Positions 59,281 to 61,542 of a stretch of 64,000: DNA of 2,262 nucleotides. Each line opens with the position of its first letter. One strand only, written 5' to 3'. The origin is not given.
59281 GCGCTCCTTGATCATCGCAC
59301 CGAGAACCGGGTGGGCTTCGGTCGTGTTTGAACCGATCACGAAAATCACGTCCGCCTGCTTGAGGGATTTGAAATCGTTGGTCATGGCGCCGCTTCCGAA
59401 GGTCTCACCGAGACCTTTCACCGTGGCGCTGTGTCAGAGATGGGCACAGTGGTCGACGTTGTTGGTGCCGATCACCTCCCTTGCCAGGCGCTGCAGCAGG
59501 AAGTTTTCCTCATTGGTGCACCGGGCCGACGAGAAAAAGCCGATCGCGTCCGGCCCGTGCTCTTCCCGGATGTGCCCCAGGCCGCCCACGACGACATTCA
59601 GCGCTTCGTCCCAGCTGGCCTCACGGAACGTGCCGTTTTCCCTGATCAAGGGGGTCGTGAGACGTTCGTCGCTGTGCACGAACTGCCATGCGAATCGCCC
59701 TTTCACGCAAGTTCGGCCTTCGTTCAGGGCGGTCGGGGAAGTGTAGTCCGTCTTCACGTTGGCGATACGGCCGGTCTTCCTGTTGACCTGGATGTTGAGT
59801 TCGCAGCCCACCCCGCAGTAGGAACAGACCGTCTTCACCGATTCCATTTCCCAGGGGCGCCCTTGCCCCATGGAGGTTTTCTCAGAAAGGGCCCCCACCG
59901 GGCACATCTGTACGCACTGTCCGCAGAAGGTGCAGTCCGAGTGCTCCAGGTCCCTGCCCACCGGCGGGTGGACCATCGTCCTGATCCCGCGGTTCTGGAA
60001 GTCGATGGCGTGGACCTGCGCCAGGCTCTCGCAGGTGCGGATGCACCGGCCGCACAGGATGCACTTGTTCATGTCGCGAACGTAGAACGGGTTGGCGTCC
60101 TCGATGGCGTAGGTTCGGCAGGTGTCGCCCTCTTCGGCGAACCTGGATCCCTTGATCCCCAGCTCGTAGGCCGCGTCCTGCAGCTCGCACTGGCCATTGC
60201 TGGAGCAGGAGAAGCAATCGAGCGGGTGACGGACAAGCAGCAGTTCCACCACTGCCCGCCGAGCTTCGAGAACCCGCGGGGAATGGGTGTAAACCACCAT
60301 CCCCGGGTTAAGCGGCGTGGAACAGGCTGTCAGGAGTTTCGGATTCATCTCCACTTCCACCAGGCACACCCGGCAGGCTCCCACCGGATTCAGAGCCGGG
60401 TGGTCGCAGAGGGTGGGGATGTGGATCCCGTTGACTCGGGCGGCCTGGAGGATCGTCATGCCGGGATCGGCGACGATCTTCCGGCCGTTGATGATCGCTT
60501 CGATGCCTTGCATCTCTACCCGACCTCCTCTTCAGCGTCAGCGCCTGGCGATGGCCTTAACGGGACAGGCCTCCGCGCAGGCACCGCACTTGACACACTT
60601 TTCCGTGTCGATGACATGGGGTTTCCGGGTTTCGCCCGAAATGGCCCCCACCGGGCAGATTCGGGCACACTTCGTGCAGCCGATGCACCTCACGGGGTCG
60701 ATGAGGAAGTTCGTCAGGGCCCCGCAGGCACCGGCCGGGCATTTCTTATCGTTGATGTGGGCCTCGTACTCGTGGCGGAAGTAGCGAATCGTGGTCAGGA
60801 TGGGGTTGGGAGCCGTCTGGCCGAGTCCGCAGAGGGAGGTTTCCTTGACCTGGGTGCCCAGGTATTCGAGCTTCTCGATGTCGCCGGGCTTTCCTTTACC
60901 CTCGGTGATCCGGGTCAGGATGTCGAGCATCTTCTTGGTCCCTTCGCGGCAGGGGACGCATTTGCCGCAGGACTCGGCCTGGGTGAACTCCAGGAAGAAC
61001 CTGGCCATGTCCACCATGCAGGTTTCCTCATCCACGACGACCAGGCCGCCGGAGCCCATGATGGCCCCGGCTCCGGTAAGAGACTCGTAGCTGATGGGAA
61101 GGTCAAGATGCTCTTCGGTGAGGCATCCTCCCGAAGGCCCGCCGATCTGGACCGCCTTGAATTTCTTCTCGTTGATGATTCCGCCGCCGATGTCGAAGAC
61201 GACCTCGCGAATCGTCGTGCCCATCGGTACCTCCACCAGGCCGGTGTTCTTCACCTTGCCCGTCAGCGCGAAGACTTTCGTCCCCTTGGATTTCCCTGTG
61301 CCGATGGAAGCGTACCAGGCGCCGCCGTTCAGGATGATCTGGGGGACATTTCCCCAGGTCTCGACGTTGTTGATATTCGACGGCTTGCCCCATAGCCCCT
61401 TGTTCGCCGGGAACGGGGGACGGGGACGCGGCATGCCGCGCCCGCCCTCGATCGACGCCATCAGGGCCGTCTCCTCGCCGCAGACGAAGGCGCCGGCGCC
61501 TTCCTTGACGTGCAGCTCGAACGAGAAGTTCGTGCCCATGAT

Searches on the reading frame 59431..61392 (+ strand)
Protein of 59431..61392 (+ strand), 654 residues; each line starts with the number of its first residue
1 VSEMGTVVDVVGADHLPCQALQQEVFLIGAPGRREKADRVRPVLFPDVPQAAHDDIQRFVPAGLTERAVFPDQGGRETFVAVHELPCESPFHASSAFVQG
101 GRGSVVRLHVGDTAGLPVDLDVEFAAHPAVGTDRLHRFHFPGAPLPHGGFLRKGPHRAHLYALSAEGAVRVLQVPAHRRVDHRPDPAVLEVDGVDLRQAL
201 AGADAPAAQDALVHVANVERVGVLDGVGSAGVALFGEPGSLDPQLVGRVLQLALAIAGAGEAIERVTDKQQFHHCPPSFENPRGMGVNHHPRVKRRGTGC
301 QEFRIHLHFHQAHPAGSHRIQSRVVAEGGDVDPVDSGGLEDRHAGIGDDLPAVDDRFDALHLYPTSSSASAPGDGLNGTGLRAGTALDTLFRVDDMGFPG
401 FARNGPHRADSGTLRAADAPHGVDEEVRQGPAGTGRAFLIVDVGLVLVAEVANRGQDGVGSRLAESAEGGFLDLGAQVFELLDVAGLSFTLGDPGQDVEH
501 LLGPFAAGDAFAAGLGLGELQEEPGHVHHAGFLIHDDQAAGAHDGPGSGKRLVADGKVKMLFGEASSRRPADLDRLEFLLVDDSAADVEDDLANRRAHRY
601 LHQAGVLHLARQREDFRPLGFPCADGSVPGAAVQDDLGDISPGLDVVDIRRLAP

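Call 78: find_homologous_proteins(query=window:59431-61392:+, max_evalue=1e-20)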
Query window:59431-61392:+: 8000 candidates shared short words with the query, none scored E <= 1e-20.
